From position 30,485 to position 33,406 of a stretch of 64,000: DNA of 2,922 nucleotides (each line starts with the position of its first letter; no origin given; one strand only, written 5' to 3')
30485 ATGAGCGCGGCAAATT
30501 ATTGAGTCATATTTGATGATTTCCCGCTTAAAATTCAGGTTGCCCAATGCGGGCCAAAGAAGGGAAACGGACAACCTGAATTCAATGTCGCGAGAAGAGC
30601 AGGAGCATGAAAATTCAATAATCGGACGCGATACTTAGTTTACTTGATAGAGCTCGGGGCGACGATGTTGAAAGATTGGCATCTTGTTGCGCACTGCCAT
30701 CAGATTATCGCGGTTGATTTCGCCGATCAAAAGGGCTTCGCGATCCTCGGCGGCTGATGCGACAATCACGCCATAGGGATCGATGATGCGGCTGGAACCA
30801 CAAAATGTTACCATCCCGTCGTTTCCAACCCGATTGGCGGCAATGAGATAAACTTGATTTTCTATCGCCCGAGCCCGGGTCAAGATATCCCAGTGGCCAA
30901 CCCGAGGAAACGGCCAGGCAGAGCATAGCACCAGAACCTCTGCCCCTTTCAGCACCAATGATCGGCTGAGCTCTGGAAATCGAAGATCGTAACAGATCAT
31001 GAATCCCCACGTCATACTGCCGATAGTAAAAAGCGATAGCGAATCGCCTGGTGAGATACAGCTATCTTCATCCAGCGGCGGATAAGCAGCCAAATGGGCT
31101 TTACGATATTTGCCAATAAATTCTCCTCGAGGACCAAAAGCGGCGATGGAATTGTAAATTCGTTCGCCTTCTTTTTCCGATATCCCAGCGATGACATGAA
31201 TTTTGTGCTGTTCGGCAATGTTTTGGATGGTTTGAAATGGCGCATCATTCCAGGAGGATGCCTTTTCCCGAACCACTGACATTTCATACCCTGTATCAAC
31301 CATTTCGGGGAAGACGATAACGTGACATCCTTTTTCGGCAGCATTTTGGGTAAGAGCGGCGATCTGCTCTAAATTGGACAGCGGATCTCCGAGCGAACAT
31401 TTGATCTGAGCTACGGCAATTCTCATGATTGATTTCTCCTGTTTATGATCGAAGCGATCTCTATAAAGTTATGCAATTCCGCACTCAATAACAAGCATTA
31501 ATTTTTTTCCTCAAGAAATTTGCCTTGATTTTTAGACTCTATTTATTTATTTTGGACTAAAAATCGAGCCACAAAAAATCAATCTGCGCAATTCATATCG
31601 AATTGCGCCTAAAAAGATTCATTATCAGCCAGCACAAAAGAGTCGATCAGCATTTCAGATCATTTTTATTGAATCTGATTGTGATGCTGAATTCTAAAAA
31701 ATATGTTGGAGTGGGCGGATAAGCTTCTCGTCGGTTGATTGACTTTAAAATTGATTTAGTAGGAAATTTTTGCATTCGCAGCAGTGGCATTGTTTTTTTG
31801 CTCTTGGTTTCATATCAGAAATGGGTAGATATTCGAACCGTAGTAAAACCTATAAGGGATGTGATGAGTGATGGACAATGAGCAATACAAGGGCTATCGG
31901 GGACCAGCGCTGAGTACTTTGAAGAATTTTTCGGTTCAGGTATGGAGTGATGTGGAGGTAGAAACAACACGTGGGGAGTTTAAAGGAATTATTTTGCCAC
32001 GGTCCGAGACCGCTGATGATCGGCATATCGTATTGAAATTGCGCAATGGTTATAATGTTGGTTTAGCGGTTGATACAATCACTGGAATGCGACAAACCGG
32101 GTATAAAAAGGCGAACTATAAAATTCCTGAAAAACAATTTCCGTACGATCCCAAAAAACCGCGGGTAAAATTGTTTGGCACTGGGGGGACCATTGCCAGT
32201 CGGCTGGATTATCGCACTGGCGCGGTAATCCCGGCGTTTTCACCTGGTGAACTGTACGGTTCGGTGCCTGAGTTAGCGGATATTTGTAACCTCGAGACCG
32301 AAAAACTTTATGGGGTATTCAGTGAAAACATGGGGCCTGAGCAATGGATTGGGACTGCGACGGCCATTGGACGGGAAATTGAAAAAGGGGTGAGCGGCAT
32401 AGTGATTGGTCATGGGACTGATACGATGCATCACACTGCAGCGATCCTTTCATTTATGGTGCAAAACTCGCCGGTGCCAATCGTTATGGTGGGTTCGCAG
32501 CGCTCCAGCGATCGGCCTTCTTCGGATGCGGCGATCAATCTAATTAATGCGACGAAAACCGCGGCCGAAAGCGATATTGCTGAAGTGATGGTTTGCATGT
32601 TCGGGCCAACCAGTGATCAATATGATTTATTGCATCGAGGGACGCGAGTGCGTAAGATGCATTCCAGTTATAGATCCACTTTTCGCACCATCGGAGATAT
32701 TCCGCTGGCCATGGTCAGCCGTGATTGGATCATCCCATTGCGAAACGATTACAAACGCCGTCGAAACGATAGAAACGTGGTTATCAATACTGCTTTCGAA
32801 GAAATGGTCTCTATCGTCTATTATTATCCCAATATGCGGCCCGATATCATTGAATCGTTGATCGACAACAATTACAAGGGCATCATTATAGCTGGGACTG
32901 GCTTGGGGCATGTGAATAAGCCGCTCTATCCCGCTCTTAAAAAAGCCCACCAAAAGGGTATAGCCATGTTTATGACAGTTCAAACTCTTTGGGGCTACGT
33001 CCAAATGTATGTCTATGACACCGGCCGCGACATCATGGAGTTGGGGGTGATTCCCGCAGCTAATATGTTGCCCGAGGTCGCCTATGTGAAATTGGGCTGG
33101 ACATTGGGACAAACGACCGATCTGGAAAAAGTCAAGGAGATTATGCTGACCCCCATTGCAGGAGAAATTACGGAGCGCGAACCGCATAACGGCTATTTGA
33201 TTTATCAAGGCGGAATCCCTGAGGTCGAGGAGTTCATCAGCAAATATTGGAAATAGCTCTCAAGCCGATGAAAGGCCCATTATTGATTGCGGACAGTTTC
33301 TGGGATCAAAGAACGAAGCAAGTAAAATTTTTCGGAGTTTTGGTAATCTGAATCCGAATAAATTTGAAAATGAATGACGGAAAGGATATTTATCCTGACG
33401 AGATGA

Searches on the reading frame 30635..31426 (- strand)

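Call 38: search_protein_families(library=pfam, proteins=[window:30635-31426:-], max_evalue=0.00001)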
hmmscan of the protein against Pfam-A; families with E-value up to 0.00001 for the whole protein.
window:30635-31426:- (263 aa): 1 family
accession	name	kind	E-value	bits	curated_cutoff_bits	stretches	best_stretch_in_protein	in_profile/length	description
PF00795.27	CN_hydrolase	-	6.2e-58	196.6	23.2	1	2-246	1-255/256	Carbon-nitrogen hydrolase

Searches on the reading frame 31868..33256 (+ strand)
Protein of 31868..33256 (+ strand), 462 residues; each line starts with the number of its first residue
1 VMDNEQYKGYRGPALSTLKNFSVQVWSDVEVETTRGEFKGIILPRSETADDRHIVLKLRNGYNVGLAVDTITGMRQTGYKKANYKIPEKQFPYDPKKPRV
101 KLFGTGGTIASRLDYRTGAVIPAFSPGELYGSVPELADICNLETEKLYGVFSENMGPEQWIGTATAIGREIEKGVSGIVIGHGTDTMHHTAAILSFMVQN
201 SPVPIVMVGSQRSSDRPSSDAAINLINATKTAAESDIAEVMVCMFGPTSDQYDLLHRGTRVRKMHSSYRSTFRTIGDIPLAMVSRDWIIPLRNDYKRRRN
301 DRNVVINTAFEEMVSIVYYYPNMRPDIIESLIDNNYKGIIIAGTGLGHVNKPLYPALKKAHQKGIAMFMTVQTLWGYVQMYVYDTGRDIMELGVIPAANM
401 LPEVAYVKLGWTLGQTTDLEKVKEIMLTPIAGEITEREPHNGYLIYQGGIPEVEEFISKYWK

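Call 38: search_protein_families(library=pfam, proteins=[window:31868-33256:+], max_evalue=0.00001)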
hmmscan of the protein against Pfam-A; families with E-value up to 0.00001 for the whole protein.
window:31868-33256:+ (462 aa): 3 families
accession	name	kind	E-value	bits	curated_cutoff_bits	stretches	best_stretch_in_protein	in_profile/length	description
PF00710.25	Asparaginase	-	4.5e-55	186.6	22.5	1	99-287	1-184/193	Asparaginase, N-terminal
PF17763.6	Asparaginase_C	-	5.3e-32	110.6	34.6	1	314-426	2-114/114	Glutaminase/Asparaginase C-terminal domain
PF18195.6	GatD_N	-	8.5e-15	54.3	25.7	1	25-71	3-49/54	GatD N-terminal domain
